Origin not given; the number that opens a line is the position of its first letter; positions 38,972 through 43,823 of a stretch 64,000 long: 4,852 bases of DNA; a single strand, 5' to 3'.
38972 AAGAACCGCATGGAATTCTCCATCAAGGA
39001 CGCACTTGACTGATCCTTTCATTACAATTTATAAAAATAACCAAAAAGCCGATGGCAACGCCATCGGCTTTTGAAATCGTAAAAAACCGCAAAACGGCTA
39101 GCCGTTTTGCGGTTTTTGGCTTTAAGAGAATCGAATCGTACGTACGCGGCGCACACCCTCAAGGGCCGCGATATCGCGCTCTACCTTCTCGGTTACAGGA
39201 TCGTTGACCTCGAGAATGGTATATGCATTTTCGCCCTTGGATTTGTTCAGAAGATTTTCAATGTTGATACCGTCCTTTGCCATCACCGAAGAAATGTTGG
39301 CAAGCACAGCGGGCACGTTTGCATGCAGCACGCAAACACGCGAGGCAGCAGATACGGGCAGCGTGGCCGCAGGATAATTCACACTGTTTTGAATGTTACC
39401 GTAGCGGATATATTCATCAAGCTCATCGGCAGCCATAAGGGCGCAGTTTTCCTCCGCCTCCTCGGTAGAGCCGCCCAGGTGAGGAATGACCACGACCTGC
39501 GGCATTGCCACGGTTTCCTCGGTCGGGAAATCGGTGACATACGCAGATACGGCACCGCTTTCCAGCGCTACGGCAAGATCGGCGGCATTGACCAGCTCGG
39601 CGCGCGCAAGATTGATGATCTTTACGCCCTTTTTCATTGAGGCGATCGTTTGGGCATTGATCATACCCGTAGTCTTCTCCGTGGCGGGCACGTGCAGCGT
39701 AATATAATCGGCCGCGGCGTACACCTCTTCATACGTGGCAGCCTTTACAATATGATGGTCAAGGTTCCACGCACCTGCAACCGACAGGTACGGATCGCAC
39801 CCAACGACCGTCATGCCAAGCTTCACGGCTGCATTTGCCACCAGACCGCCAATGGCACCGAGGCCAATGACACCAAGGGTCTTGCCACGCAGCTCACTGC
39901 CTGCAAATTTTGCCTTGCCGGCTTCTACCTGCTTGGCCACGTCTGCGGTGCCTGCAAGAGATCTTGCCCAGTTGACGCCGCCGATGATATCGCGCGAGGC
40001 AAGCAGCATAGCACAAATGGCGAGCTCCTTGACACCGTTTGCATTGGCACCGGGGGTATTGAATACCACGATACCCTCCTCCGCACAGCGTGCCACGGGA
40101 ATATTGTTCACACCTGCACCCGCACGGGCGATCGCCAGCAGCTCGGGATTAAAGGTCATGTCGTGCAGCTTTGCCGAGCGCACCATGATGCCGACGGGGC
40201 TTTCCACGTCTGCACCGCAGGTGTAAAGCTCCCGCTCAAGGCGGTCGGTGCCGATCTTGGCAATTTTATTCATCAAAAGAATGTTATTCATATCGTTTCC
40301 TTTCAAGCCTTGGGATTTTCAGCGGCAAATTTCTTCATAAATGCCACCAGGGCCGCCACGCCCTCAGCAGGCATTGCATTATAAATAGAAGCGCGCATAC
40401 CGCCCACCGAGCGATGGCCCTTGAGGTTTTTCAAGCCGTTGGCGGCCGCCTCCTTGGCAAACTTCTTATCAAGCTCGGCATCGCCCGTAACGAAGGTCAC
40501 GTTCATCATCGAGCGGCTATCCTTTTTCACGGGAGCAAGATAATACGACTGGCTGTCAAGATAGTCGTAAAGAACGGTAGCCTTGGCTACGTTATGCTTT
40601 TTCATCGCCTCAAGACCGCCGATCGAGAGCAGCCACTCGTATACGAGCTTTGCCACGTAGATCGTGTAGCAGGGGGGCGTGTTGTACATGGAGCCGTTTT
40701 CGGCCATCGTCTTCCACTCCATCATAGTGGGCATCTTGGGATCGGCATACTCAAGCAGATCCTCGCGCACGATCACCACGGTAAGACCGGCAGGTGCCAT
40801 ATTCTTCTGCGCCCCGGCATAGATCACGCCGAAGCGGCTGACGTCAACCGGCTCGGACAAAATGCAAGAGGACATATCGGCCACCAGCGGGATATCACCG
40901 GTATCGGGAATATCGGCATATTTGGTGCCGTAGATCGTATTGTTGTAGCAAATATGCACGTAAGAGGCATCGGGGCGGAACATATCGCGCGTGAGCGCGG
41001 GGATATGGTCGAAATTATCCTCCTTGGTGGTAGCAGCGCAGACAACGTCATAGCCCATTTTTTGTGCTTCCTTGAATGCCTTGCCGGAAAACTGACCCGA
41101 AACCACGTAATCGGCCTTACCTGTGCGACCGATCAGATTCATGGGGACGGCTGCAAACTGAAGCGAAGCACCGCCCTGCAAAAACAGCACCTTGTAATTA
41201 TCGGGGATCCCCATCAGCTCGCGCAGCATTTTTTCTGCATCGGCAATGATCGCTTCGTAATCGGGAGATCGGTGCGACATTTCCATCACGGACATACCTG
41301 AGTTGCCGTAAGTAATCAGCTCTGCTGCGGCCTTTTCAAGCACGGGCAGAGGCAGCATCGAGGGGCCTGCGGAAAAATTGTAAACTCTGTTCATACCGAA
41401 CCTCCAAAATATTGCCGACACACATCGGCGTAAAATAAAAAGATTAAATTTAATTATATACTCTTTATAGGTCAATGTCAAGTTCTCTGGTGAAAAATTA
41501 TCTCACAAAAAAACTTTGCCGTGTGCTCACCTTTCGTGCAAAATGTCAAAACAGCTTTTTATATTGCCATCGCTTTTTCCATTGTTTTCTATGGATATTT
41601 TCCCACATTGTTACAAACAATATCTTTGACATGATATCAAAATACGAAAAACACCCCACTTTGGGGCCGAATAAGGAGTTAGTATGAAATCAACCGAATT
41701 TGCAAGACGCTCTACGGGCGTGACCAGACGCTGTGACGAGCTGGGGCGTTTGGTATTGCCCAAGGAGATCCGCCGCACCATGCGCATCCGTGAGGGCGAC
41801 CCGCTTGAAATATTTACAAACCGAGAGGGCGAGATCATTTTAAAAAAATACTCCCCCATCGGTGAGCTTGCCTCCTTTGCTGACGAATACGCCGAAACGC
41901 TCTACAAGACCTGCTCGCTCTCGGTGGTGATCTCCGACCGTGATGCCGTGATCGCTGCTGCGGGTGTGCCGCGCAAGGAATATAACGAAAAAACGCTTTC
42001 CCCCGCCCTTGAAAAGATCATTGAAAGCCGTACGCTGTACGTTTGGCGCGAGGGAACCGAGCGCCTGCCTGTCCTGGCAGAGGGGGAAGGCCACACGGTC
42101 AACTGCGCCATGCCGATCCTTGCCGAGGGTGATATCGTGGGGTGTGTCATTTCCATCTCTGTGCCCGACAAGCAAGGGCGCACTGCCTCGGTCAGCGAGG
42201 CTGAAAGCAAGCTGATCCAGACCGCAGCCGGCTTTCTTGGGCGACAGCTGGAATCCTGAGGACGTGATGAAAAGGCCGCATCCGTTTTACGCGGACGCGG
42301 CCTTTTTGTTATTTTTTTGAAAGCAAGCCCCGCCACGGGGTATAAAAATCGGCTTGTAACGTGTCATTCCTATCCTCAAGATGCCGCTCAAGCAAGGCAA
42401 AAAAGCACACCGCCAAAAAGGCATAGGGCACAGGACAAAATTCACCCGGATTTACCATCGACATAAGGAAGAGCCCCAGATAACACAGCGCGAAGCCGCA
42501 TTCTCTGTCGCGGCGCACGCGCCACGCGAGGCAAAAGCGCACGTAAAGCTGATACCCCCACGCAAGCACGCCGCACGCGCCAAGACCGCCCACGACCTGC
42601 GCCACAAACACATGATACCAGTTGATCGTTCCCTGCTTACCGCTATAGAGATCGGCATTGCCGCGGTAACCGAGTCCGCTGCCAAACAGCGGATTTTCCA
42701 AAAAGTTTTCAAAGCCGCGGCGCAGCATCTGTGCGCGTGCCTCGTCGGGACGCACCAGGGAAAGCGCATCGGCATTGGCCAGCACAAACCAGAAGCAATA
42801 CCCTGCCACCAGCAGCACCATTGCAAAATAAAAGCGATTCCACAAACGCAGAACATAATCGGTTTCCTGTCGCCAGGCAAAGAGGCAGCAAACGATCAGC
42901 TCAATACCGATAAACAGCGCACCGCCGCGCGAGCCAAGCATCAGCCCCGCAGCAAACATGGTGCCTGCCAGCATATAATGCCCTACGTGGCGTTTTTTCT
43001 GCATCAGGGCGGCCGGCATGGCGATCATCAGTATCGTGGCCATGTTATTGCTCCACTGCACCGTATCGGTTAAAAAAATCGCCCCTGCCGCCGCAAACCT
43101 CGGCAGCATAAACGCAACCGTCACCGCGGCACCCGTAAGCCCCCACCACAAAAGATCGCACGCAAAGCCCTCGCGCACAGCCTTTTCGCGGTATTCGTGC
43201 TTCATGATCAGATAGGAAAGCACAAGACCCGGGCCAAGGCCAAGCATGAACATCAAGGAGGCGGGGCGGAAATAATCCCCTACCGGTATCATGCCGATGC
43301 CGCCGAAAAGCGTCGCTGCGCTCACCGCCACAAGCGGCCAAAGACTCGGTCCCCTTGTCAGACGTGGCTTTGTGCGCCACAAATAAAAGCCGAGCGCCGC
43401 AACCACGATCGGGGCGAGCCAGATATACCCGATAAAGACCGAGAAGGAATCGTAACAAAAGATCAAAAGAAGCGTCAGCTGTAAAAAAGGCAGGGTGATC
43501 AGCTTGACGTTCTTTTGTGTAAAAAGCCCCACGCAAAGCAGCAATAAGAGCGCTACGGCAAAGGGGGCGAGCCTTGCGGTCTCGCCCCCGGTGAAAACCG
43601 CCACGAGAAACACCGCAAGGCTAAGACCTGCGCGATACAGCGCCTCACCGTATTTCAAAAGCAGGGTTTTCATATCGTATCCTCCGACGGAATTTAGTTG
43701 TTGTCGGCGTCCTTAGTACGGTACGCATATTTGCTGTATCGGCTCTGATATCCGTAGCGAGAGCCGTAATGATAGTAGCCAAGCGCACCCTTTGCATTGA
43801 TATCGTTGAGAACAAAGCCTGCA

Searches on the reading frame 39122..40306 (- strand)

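Call 51: search_protein_families(library=pfam, proteins=[window:39122-40306:-])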
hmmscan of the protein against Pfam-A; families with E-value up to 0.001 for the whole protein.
window:39122-40306:- (394 aa): 5 families
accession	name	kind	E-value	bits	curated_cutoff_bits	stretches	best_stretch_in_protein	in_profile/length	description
PF02826.25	2-Hacid_dh_C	-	1.7e-39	135.5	25.1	1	120-278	14-178/178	D-isomer specific 2-hydroxyacid dehydrogenase, NAD binding domain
PF00389.36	2-Hacid_dh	-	2e-16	60.3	24.6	1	54-310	60-134/134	D-isomer specific 2-hydroxyacid dehydrogenase, catalytic domain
PF03446.21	NAD_binding_2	-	1.8e-07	31.8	21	1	144-250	2-109/161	NAD binding domain of 6-phosphogluconate dehydrogenase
PF22629.2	ACT_AHAS_ss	-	1.9e-07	31.6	27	1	326-386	3-66/67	AHAS small subunit-like ACT domain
PF22660.2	RS_preATP-grasp-like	-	0.00084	20.1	27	0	142-231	2-88/98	Ribonucleotide synthetase preATP-grasp domain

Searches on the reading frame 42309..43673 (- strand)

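Call 51: search_protein_families(library=pfam, proteins=[window:42309-43673:-])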
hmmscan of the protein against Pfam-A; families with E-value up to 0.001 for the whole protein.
window:42309-43673:- (454 aa): 1 family
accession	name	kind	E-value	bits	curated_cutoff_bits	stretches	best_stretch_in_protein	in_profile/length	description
PF04932.20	Wzy_C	-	2.4e-06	27.8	31.7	1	237-361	4-137/149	O-Antigen ligase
